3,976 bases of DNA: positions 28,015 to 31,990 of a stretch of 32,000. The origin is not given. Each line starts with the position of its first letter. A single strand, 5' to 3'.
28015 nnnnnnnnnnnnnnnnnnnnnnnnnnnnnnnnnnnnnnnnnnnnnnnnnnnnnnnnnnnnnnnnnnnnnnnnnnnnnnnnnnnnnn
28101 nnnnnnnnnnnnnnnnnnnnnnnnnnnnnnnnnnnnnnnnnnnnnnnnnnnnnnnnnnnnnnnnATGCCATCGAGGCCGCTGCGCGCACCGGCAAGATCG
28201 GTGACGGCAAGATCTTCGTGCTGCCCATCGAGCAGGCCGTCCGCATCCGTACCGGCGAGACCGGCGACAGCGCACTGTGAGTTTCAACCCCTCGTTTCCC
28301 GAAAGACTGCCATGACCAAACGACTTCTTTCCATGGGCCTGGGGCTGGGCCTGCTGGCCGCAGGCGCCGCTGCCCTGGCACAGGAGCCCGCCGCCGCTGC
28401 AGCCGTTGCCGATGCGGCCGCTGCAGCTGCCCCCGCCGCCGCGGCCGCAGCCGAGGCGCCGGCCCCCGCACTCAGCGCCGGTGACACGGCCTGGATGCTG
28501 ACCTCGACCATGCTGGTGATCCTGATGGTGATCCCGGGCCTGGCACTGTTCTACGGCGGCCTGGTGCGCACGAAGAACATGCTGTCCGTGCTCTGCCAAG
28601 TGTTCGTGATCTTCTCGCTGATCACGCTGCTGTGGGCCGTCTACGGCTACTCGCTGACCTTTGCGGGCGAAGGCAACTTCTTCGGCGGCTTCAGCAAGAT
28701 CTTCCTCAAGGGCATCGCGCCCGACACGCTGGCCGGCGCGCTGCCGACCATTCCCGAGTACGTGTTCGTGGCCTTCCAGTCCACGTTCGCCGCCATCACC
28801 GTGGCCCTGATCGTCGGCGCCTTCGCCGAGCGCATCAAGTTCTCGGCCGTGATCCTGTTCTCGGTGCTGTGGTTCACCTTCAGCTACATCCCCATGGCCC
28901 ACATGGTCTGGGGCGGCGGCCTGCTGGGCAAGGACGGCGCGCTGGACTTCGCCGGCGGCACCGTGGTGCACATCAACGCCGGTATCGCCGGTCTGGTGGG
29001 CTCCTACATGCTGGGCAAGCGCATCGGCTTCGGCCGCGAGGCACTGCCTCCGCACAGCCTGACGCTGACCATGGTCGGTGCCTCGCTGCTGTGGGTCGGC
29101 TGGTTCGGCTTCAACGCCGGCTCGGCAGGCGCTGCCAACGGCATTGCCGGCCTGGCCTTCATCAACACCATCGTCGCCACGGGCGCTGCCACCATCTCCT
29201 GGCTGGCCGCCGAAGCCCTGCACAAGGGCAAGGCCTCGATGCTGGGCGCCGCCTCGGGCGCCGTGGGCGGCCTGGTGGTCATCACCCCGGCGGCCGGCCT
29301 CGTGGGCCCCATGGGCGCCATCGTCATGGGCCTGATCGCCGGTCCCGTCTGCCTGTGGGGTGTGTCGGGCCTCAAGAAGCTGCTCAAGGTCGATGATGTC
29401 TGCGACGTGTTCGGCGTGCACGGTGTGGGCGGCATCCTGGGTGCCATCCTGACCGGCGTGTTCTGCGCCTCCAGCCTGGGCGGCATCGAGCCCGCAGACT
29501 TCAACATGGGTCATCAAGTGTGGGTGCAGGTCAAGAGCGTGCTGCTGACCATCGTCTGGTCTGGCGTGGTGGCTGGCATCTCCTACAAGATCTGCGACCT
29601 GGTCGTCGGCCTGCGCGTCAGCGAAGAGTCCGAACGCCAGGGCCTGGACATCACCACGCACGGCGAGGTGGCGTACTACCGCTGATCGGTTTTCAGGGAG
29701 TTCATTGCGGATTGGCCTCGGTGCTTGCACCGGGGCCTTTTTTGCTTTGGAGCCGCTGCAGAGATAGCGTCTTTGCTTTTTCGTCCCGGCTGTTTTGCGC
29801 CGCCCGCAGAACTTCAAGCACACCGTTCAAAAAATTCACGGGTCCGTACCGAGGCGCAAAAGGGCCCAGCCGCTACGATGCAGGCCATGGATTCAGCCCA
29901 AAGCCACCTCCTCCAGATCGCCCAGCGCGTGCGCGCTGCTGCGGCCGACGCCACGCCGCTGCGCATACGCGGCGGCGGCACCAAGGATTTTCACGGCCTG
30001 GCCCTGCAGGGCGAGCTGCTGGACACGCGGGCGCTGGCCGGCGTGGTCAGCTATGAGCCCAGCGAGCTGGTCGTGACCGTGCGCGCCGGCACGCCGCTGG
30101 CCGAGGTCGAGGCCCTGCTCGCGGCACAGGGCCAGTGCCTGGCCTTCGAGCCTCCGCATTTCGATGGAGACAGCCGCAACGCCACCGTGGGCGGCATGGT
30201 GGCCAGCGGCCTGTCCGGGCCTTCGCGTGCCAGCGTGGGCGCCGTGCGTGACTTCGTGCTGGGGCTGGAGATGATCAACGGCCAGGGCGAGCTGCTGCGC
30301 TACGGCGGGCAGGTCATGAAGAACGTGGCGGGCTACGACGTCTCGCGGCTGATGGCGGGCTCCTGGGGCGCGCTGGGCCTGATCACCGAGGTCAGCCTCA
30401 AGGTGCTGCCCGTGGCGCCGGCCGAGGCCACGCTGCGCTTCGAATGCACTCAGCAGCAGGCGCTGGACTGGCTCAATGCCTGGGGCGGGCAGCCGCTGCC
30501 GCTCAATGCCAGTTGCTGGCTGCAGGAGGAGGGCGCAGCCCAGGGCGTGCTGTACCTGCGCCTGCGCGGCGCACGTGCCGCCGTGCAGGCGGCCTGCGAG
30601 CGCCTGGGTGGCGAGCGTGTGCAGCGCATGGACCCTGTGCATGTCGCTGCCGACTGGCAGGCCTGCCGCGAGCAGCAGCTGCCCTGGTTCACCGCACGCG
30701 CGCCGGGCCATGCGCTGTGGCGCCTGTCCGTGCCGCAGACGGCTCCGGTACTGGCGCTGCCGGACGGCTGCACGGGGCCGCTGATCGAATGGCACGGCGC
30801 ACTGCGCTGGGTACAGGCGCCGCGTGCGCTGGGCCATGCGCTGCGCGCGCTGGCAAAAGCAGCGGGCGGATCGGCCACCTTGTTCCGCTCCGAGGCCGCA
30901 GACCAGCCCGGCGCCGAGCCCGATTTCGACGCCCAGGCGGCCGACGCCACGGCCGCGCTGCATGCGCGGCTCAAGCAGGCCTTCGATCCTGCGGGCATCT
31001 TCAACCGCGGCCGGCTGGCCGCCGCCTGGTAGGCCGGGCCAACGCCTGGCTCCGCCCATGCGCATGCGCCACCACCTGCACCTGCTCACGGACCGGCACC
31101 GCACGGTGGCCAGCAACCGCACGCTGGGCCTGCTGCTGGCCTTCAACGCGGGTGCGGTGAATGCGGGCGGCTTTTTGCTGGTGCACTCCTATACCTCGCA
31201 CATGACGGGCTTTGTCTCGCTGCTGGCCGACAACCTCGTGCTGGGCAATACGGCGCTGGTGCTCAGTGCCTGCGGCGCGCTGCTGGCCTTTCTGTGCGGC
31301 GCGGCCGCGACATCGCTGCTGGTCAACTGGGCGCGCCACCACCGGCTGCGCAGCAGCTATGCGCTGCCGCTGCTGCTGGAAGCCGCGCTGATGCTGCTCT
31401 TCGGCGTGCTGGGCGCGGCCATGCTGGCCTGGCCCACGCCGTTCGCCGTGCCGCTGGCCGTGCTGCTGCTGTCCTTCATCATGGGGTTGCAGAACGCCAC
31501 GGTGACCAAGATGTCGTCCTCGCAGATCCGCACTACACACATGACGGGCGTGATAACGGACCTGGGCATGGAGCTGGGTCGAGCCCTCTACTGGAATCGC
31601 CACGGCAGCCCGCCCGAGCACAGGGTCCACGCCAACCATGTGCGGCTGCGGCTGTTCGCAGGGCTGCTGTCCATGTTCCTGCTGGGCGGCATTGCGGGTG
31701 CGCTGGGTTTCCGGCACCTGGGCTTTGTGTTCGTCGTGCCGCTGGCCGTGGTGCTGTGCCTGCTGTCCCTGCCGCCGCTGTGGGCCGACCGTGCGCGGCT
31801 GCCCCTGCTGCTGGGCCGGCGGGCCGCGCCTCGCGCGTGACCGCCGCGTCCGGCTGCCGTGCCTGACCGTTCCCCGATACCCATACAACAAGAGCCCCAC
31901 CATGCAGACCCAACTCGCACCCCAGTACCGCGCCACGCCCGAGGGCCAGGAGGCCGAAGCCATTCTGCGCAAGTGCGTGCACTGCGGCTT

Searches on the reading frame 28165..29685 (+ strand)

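Call 65: search_protein_families(library=pfam, proteins=[window:28165-29685:+], max_evalue=0.001)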
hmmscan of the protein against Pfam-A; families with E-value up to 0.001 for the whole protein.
window:28165-29685:+ (506 aa): 1 family
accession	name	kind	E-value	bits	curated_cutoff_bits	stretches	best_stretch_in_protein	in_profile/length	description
PF00909.26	Ammonium_transp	-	1.4e-120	403.2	23.2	1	109-504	1-399/399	Ammonium Transporter Family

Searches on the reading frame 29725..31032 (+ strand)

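Call 65: search_protein_families(library=pfam, proteins=[window:29725-31032:+], max_evalue=0.001)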
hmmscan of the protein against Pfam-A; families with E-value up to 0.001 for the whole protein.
window:29725-31032:+ (435 aa): 2 families
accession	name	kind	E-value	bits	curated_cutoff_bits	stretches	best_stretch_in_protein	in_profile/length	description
PF01565.28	FAD_binding_4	-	5.2e-23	81.7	26.4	1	64-192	12-137/139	FAD binding domain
PF02913.24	FAD-oxidase_C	-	0.0003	21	21.2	0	404-430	221-247/248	FAD linked oxidases, C-terminal domain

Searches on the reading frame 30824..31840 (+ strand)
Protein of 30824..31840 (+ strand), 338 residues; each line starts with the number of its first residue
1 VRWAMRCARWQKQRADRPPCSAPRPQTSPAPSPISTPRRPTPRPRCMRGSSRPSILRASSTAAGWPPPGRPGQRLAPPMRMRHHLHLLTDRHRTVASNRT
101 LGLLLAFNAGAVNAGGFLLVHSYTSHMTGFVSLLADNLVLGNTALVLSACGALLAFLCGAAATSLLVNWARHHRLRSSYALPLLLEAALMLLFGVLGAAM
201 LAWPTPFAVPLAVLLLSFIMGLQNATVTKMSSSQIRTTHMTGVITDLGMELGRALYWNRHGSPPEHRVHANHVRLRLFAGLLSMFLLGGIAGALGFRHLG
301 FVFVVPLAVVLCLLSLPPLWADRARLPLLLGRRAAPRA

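Call 65: search_protein_families(library=pfam, proteins=[window:30824-31840:+], max_evalue=0.001)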
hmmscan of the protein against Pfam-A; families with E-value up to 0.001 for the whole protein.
window:30824-31840:+ (338 aa): 1 family
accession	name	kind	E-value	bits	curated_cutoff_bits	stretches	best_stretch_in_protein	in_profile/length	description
PF06912.16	DUF1275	-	1.6e-42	146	25.4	1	101-314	1-190/193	Protein of unknown function (DUF1275)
